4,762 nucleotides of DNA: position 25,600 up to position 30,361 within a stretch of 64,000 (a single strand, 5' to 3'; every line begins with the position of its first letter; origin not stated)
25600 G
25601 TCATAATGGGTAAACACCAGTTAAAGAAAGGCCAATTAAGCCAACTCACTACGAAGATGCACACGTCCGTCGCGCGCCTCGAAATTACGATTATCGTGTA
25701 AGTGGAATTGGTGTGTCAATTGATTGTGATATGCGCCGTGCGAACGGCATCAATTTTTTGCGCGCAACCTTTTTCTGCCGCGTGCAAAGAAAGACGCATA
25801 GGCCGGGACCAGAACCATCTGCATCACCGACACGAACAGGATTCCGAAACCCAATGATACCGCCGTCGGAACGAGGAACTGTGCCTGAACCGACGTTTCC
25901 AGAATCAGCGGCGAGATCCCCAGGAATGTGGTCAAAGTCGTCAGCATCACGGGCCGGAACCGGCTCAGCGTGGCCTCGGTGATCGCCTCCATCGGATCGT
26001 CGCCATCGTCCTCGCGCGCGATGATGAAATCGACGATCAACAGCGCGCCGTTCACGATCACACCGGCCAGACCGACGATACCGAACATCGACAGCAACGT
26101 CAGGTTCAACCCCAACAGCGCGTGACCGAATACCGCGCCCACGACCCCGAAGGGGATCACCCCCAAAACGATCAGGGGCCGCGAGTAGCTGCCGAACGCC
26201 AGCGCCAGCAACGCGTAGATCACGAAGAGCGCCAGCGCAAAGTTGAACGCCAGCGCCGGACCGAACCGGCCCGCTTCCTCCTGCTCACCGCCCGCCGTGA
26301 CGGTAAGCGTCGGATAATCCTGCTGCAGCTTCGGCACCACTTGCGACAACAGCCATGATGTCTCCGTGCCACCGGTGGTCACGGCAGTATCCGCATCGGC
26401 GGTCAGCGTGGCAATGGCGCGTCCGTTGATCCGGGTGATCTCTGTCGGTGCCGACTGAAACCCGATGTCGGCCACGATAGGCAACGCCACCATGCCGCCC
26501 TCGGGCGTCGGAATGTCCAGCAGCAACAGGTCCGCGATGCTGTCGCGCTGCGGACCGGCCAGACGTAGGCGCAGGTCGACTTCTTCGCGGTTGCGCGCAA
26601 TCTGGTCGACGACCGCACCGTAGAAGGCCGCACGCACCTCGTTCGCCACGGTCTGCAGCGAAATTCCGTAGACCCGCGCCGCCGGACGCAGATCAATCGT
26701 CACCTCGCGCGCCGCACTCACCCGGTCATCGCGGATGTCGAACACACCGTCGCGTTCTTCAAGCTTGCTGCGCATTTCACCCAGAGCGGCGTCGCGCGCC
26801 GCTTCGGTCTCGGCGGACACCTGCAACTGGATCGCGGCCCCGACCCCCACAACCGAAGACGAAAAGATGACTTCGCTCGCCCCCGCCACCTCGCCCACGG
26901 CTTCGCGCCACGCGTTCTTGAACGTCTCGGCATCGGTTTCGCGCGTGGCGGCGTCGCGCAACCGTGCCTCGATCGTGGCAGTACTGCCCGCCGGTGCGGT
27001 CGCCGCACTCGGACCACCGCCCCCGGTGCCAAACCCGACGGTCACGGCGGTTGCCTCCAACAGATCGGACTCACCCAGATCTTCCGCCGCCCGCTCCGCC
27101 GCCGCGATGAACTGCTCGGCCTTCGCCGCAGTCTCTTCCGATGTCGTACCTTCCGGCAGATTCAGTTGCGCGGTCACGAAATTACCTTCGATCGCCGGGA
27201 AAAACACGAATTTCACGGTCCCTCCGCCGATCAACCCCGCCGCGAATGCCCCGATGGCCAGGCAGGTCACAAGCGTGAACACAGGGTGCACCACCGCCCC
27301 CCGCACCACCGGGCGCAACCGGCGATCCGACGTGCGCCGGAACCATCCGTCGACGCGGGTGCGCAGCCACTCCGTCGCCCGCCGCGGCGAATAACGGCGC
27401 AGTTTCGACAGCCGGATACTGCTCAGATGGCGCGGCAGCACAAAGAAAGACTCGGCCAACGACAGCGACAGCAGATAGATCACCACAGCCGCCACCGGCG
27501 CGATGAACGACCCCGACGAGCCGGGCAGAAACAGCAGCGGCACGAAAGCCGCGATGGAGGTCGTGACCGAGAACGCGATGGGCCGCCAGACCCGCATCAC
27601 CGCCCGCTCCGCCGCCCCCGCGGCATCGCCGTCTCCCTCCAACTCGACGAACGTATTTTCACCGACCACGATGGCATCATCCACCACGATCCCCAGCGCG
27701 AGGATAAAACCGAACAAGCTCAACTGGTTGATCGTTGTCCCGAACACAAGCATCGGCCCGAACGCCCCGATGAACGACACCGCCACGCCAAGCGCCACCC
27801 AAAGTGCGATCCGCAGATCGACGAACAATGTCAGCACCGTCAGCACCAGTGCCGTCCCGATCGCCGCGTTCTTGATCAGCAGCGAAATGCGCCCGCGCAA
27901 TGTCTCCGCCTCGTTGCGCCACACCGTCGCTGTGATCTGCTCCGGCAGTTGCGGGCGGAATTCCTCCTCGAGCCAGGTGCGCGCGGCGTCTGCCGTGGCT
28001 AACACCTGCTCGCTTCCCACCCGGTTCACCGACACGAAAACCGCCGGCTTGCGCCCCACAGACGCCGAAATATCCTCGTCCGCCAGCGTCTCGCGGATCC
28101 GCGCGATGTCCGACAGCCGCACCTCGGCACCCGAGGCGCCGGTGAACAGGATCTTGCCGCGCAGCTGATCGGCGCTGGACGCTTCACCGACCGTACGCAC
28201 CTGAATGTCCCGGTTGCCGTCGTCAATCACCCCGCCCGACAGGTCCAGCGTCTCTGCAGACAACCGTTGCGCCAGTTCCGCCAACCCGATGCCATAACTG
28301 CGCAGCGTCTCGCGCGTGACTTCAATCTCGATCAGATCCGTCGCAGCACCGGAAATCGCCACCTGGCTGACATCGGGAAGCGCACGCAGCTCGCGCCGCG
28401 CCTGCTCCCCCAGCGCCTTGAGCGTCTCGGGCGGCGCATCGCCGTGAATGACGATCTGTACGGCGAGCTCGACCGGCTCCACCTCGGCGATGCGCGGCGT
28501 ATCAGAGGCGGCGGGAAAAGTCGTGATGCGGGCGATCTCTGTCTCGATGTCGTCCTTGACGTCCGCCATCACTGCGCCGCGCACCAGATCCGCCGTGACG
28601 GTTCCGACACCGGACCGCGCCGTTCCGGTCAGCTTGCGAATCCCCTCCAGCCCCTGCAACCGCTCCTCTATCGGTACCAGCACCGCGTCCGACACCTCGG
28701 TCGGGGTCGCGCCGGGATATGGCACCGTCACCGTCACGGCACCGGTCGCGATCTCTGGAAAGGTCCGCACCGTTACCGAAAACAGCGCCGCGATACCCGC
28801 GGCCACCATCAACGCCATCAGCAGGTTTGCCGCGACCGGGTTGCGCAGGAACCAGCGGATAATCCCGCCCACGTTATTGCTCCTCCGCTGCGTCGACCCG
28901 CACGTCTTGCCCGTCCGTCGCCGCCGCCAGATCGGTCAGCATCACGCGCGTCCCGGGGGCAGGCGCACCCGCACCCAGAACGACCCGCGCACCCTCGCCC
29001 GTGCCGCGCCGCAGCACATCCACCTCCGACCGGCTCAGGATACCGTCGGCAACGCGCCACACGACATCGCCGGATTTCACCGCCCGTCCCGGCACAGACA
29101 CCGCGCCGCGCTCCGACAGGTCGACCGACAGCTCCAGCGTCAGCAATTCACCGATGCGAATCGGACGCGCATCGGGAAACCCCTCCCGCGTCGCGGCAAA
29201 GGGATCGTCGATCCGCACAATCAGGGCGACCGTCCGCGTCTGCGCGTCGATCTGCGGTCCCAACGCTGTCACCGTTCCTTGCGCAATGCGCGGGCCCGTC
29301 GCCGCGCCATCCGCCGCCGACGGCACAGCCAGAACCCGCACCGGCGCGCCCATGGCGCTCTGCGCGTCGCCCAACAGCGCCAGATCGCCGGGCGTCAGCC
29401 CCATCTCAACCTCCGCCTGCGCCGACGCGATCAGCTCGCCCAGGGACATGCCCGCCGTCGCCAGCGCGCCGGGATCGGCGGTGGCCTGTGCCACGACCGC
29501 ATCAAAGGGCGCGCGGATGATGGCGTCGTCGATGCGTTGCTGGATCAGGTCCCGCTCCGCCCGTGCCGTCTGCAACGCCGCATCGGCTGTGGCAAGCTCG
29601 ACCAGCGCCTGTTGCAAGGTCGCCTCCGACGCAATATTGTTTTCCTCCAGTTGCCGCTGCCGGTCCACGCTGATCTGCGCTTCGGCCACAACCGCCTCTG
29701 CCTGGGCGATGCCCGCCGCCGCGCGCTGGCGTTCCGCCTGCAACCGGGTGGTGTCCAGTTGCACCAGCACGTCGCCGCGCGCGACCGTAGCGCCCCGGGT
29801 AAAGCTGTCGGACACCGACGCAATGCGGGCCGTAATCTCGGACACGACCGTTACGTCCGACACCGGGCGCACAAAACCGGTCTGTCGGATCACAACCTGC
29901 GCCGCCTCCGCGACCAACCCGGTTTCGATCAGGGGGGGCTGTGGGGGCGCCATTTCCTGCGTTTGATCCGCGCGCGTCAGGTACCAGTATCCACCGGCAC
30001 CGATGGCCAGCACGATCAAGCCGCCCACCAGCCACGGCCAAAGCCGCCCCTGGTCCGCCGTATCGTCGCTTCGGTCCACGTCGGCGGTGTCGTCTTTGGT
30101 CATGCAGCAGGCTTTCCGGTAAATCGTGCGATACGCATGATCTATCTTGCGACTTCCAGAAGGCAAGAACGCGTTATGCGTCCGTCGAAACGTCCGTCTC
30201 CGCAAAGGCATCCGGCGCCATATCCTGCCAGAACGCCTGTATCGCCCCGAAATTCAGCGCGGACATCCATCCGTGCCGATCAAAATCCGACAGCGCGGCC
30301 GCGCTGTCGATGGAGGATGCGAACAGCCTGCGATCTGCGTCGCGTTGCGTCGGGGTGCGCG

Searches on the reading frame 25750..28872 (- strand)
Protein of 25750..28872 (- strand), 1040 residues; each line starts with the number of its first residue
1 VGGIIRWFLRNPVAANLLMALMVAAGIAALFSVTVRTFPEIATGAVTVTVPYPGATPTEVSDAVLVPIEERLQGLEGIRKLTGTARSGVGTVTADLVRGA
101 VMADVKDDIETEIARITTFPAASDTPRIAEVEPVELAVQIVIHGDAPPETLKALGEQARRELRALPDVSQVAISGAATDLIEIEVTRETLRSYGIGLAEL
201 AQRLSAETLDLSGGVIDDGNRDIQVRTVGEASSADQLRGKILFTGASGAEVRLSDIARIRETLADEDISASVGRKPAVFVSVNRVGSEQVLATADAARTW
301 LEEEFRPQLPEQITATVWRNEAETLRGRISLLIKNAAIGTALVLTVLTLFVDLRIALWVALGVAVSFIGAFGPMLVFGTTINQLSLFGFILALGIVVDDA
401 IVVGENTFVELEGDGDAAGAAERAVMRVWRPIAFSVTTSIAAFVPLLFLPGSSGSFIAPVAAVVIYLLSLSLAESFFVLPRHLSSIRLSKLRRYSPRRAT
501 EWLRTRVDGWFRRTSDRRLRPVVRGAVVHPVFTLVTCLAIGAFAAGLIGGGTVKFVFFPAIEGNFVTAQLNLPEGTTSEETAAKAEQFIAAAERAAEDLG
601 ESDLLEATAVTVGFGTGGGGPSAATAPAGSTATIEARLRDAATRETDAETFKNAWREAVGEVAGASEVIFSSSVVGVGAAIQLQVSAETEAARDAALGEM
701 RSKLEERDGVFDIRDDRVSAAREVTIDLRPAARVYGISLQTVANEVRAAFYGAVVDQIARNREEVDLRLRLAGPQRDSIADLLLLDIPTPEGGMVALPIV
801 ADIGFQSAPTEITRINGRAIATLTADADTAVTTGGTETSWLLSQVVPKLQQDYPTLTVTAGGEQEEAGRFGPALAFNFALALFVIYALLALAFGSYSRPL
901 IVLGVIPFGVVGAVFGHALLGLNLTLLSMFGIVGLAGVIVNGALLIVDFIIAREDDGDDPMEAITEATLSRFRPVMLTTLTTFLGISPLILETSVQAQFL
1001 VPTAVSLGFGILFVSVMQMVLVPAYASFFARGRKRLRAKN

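Call 9: search_protein_families(library=pfam, proteins=[window:25750-28872:-])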
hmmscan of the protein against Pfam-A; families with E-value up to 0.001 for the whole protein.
window:25750-28872:- (1040 aa): 1 family
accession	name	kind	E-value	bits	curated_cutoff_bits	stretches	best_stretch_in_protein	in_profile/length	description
PF00873.25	ACR_tran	-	1.4e-140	470.4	28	1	4-1024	1-1015/1021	AcrB/AcrD/AcrF family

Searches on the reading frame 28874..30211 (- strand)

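Call 9: search_protein_families(library=pfam, proteins=[window:28874-30211:-])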
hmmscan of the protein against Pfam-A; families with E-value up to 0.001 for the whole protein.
window:28874-30211:- (445 aa): 2 families
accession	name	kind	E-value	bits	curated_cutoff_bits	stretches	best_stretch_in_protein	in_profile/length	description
PF13437.12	HlyD_3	-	7.9e-08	33.4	22.2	1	232-337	2-96/106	HlyD family secretion protein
PF16576.10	HlyD_D23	-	5.9e-05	22.9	30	1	121-337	21-204/214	Barrel-sandwich domain of CusB or HlyD membrane-fusion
